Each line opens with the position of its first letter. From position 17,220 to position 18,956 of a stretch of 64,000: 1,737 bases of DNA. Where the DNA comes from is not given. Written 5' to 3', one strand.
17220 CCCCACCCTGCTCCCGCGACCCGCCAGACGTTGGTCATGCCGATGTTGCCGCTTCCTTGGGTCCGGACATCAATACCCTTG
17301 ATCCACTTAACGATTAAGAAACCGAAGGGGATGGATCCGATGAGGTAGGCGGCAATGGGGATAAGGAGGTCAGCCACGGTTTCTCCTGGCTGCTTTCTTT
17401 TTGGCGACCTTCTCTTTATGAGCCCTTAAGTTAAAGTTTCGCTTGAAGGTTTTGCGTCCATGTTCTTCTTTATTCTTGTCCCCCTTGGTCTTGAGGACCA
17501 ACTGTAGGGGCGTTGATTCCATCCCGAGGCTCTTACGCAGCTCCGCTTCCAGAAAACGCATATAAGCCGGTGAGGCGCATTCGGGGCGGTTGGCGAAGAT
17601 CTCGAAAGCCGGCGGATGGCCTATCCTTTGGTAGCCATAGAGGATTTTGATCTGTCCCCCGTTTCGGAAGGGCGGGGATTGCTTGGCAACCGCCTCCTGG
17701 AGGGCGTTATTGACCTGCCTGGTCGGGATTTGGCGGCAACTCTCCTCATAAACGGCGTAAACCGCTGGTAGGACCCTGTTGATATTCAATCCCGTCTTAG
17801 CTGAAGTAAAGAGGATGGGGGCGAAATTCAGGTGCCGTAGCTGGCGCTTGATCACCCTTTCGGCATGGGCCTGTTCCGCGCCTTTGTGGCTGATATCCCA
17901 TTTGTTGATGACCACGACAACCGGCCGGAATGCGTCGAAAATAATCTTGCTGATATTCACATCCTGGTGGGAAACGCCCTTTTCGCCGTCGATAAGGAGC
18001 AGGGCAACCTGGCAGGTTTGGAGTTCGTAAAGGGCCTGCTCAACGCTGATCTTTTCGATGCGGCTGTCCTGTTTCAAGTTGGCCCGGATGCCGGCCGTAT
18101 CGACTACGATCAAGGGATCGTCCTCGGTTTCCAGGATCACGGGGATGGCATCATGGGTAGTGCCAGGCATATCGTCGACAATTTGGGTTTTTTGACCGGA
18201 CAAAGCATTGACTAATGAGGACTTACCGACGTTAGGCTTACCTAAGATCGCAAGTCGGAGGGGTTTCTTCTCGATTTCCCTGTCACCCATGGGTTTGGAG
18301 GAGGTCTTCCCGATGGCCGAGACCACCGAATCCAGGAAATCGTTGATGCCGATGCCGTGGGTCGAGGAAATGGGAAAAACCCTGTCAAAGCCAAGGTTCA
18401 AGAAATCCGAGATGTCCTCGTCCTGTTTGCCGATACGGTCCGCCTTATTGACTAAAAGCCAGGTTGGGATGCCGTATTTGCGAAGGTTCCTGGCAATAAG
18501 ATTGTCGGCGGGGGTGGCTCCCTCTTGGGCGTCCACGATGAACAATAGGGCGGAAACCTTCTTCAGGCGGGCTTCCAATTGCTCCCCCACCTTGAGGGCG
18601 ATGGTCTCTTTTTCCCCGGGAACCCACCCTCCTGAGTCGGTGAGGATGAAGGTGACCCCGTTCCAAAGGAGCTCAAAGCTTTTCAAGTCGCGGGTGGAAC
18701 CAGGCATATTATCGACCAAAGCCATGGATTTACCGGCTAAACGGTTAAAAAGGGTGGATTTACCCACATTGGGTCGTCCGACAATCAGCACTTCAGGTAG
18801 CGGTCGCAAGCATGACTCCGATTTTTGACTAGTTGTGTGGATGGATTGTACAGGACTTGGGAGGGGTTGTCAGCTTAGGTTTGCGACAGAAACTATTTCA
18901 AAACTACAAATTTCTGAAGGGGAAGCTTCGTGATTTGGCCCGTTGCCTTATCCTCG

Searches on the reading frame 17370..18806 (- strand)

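Call 60: search_protein_families(library=pfam, proteins=[window:17370-18806:-], max_evalue=0.001)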
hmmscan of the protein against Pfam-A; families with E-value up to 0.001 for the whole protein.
window:17370-18806:- (478 aa): 16 families
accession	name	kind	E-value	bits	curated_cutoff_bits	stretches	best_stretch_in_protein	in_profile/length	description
PF01926.29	MMR_HSR1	-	2.2e-51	173.1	21.9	2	185-302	2-113/113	50S ribosome-binding GTPase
PF02421.24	FeoB_N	-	1.8e-25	89.8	27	2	184-346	2-153/156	Ferrous iron transport protein B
PF00009.33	GTP_EFTU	-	6e-22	78.6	26.5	2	215-352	54-185/188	Elongation factor Tu GTP binding domain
PF14714.11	KH_dom-like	-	3.2e-20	72.6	27.3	1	360-439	2-81/81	KH-domain-like of EngA bacterial GTPase enzymes, C-terminal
PF03193.22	RsgA_GTPase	-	1.1e-09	38.8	30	0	185-214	109-138/174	RsgA GTPase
PF00350.29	Dynamin_N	-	1.6e-07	31.9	27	0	186-216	2-32/168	Dynamin family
PF05621.17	TniB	-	1.7e-05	24.8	22.4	0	180-273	33-126/189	Bacterial TniB protein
PF00071.28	Ras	-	5.3e-05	23.3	21.6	0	185-348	2-155/162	Ras family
PF08477.19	Roc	-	6.8e-05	23.5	27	0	6-27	2-23/119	Ras of Complex, Roc, domain of DAPkinase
PF00005.33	ABC_tran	-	0.00013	23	25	0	184-208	13-37/137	ABC transporter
PF04548.22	AIG1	-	0.00014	21.7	27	0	184-293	2-111/212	AIG1 family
PF16897.10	MMR_HSR1_Xtn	-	0.00021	21.6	35.2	0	292-350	54-101/106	C-terminal region of MMR_HSR1 domain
PF09439.16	SRPRB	-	0.00029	20.7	25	0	4-93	4-82/178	Signal recognition particle receptor beta subunit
PF13401.12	AAA_22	-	0.00031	21.5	27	0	7-138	9-110/130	AAA domain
PF00025.27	Arf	-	0.00047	20.1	22.3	0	6-61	17-68/174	ADP-ribosylation factor family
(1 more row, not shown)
